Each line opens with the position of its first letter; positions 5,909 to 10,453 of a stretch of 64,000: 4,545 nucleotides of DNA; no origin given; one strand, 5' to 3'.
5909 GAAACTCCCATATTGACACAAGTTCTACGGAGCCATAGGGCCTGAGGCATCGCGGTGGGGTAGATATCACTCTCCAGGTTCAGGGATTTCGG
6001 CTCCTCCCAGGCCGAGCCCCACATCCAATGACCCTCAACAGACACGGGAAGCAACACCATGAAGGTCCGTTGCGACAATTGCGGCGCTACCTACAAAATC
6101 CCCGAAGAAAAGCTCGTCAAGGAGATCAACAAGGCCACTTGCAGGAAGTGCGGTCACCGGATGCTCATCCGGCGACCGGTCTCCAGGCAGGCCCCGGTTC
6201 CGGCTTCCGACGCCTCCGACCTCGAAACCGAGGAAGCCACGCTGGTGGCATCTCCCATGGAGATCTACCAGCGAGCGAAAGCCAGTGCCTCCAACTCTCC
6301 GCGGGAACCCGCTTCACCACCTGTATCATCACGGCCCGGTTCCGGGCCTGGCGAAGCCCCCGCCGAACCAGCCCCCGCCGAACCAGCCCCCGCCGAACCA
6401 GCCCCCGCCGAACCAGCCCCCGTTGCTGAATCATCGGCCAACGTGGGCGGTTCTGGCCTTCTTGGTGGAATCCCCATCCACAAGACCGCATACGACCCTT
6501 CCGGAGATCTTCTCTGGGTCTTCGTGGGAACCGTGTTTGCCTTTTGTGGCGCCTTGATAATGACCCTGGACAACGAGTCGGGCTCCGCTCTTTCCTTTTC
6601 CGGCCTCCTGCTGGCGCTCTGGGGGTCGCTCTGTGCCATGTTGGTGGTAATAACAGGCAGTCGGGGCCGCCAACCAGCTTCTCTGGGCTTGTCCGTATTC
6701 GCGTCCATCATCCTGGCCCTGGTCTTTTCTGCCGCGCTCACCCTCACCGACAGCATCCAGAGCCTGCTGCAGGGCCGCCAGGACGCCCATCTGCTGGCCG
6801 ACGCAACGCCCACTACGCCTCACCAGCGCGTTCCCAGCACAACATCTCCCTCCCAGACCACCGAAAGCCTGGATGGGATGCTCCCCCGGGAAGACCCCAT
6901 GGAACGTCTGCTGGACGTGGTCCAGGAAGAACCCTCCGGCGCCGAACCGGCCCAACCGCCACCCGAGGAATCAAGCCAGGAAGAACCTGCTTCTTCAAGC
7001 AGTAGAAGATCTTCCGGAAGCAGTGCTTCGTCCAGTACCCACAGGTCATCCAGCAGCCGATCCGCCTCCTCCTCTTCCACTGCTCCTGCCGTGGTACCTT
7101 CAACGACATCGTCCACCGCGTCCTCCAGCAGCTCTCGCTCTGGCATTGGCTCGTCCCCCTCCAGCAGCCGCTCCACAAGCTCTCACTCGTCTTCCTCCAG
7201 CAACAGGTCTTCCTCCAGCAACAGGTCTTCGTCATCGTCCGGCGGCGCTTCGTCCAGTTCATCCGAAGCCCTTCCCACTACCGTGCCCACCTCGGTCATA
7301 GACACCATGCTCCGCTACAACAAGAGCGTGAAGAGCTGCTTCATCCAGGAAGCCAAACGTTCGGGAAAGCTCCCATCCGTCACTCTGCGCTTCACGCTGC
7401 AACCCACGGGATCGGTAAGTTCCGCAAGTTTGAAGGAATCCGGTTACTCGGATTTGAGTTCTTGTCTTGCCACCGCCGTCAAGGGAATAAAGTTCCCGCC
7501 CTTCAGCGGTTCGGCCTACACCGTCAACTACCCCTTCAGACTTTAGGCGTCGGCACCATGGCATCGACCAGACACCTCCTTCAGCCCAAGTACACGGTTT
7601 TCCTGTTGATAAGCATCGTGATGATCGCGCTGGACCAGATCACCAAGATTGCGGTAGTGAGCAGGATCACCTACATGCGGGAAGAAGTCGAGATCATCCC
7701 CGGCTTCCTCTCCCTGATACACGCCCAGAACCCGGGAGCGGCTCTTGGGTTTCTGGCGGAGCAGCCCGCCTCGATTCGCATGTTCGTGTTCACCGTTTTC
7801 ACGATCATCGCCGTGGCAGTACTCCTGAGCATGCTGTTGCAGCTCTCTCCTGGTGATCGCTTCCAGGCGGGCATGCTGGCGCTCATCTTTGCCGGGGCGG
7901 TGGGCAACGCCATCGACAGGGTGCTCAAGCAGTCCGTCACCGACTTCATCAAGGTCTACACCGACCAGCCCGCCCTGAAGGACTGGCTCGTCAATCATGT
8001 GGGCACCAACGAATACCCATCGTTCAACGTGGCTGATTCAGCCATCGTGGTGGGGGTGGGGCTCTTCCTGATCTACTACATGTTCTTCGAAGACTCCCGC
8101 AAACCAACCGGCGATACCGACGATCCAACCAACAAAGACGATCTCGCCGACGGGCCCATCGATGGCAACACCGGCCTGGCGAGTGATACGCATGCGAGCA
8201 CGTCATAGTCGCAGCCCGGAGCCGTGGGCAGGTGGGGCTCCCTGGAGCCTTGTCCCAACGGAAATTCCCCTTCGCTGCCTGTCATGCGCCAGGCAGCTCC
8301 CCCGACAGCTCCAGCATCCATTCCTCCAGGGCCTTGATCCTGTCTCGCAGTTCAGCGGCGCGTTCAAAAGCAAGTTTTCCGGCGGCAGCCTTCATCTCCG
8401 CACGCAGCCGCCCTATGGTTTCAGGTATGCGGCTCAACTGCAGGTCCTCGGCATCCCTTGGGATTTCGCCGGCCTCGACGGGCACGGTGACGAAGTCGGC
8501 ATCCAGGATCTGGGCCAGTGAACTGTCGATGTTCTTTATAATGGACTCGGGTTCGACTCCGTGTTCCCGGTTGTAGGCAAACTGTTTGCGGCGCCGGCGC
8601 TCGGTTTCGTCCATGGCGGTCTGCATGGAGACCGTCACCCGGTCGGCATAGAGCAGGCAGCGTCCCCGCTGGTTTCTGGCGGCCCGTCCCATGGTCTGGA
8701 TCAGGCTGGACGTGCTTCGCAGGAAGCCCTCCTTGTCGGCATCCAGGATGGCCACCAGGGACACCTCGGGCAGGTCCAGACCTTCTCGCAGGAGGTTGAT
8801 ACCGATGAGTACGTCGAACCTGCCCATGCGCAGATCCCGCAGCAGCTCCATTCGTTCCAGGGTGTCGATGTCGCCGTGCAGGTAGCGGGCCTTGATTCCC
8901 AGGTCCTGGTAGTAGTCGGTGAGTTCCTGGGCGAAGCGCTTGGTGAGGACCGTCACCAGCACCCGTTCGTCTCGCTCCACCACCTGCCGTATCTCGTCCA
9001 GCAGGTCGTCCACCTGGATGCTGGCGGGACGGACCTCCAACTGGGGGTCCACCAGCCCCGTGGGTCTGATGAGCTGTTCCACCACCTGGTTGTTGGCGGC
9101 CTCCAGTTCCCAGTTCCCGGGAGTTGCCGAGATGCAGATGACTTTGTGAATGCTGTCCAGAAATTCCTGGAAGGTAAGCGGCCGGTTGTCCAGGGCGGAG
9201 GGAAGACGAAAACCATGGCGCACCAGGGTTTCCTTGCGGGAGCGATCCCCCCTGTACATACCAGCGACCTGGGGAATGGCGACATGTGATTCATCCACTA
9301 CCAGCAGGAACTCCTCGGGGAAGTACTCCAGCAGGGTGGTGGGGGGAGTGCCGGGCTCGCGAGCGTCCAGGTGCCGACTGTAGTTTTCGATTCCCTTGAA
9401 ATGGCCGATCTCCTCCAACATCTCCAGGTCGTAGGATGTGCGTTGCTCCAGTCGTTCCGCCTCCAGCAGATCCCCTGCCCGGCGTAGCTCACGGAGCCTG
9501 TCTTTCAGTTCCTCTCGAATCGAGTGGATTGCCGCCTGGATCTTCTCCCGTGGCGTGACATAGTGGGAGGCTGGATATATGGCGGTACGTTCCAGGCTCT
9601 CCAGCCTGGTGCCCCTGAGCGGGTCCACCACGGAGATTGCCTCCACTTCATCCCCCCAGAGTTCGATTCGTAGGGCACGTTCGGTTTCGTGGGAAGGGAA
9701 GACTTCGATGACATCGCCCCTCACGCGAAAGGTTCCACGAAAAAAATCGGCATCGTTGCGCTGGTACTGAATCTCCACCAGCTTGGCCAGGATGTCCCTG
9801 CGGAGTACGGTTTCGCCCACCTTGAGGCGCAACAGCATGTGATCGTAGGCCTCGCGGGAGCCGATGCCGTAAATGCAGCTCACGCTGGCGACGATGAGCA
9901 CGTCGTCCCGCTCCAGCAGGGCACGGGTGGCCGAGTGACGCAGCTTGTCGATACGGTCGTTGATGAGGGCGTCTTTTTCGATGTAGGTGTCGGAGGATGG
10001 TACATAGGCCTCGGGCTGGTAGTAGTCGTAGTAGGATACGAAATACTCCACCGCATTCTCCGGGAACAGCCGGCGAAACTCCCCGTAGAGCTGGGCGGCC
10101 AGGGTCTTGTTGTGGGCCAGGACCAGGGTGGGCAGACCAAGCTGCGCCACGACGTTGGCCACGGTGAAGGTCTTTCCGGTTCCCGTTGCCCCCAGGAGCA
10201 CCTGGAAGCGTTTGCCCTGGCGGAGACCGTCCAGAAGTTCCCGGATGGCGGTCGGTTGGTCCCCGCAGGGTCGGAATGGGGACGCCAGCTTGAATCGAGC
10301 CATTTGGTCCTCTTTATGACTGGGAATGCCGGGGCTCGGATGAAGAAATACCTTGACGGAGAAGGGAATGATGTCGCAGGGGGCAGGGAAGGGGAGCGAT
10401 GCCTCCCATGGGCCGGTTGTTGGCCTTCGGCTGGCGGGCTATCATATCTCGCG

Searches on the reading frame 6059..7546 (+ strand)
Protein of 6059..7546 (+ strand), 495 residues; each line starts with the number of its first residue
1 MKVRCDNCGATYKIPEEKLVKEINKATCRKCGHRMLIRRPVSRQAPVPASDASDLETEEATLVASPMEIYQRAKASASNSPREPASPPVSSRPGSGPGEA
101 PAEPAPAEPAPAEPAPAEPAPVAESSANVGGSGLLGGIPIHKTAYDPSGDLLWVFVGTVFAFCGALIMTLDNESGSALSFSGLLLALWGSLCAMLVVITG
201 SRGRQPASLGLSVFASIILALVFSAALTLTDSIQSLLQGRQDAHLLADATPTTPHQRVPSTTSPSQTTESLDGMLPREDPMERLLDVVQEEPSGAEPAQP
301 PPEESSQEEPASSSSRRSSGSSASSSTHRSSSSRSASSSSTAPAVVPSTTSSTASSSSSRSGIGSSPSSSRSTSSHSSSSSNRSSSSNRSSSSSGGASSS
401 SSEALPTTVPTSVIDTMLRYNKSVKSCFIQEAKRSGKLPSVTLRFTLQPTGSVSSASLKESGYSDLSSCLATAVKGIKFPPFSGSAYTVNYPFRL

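Call 48: search_protein_families(library=pfam, proteins=[window:6059-7546:+], max_evalue=0.00001)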
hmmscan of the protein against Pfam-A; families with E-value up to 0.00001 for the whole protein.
window:6059-7546:+ (495 aa): 1 family
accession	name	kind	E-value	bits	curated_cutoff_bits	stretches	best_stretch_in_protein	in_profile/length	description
PF13717.11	Zn_ribbon_4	-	1.1e-09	38.5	30.3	1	1-34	1-34/36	zinc-ribbon domain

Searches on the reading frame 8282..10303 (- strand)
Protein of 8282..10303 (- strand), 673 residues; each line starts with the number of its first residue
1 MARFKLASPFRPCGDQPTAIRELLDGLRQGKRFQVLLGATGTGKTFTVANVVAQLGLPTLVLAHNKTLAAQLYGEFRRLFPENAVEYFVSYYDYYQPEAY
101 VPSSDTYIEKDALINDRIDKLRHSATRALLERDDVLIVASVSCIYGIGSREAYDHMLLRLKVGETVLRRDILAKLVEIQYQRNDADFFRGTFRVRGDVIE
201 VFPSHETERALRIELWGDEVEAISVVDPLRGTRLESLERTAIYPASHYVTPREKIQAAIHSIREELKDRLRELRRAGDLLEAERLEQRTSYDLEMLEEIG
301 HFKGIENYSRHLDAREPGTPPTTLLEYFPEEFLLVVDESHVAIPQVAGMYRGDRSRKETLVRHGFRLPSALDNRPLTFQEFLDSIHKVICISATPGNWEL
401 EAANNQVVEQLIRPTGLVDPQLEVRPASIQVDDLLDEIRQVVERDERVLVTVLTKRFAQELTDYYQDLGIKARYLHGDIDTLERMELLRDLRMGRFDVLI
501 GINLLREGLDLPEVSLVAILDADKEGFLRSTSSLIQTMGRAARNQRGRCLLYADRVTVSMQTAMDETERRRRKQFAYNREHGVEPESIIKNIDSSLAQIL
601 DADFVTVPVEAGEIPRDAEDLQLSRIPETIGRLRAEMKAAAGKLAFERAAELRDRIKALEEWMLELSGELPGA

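Call 48: search_protein_families(library=pfam, proteins=[window:8282-10303:-], max_evalue=0.00001)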
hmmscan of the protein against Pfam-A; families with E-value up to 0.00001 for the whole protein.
window:8282-10303:- (673 aa): 5 families
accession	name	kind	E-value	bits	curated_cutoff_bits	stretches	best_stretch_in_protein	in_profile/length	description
PF17757.6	UvrB_inter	-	1.9e-33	114.8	22.9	1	158-248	1-91/91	UvrB interaction domain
PF00271.37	Helicase_C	-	9.3e-21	74.6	23.5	1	435-544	7-109/110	Helicase conserved C-terminal domain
PF12344.14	UvrB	-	5.3e-20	71.4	27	1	551-592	1-42/43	Ultra-violet resistance protein B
PF04851.21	ResIII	-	2.3e-11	44.3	22.5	1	15-85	7-82/164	Type III restriction enzyme, res subunit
PF02151.25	UVR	-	4.3e-08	33.1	21.5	1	630-661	4-35/36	UvrB/uvrC motif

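Call 49: find_related_loci(query=window:8282-10303:-, collection=genome_contigs, flank=500)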
Query window:8282-10303:- (673 aa) in genome_contigs; peptide patterns used: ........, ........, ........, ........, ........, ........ (x = any residue, [..] = any of these).
600 stretches matched a pattern (row limit reached: there are more); 599 encode a relative of the query (tblastn E <= 1e-3); the best 80 are kept; 80 distinct loci.
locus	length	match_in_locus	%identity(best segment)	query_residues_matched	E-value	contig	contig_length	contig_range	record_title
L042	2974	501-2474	62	1-661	0e+0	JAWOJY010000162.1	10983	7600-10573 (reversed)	MAG: Nitrospirota bacterium isolate bin_109_1 c_000027553275, whole genome shotgun sequence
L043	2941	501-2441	62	2-652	0e+0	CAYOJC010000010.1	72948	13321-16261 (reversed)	MAG TPA_asm: uncultured Syntrophobacteraceae bacterium isolate SRP136066_co1_407 genome assembly, contig: NODE_211_lengt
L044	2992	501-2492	63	4-666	0e+0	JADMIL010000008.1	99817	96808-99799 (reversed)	MAG: Candidatus Binataceae bacterium isolate MAG011 NODE_231_length_99817_cov_10.903931, whole genome shotgun sequence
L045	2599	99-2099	61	1-670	0e+0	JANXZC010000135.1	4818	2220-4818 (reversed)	MAG: Syntrophus sp. (in: bacteria) isolate GL140_4_metabat_222 GL140_4_k141_652204, whole genome shotgun sequence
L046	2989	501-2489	62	1-666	0e+0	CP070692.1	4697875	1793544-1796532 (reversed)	MAG: Deltaproteobacteria bacterium isolate bin617 chromosome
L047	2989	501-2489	61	1-666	0e+0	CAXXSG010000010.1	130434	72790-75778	MAG: Desulfuromonadales bacterium isolate 6016047e-6e17-45bc-a6b3-1d06a646f10b genome assembly, contig: contig_10, whole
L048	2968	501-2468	63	1-659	0e+0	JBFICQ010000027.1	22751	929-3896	MAG: Polyangiales bacterium isolate Mix_sand11.2021.09.D.13 k141_737514_length_22751_cov_15.0371, whole genome shotgun s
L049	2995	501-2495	61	4-671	0e+0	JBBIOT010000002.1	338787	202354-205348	MAG: Caldimicrobium sp. isolate AR170220_bin_286 NODE_2_length_338787_cov_10.4611, whole genome shotgun sequence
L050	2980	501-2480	59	4-666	0e+0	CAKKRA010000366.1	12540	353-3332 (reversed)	Nitrospiria bacterium isolate Hainich-H32-bin128-1 genome assembly, contig: H32-bin128_1_Hain_PNK108_H32_02um_3297_lengt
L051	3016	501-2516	60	1-670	0e+0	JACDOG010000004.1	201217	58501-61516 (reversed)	MAG: Thermoanaerobacteraceae bacterium isolate GB_MAG15_131 c_000000000051, whole genome shotgun sequence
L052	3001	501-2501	58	1-673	0e+0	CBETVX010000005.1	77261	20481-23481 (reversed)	MAG TPA_asm: uncultured Eubacteriales bacterium isolate SRR13515399_binner123_Refined_12 genome assembly, contig: ERZ250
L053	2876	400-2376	59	4-667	0e+0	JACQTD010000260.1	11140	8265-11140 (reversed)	MAG: Acidobacteria bacterium isolate NC_groundwater_1402_Ag_S-0.65um_60_18 S_p65_S5_coassembly_k141_4007523, whole genom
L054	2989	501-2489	62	3-668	0e+0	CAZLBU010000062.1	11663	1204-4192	MAG TPA_asm: uncultured Bifidobacteriaceae bacterium isolate binchicken_co179_228 genome assembly, contig: NODE_10437_le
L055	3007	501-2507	57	4-669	0e+0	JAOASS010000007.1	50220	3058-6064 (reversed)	MAG: Pseudobdellovibrionaceae bacterium isolate AF21_PE0_C1_S7_39_13 C1_S7_237_length_50220_cov_8, whole genome shotgun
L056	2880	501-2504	58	1-667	0e+0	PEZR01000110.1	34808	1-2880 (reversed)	MAG: Bdellovibrio sp. CG10_big_fil_rev_8_21_14_0_10_47_8 CG10_8_21_14_0.10_scaffold_833_c, whole genome shotgun sequence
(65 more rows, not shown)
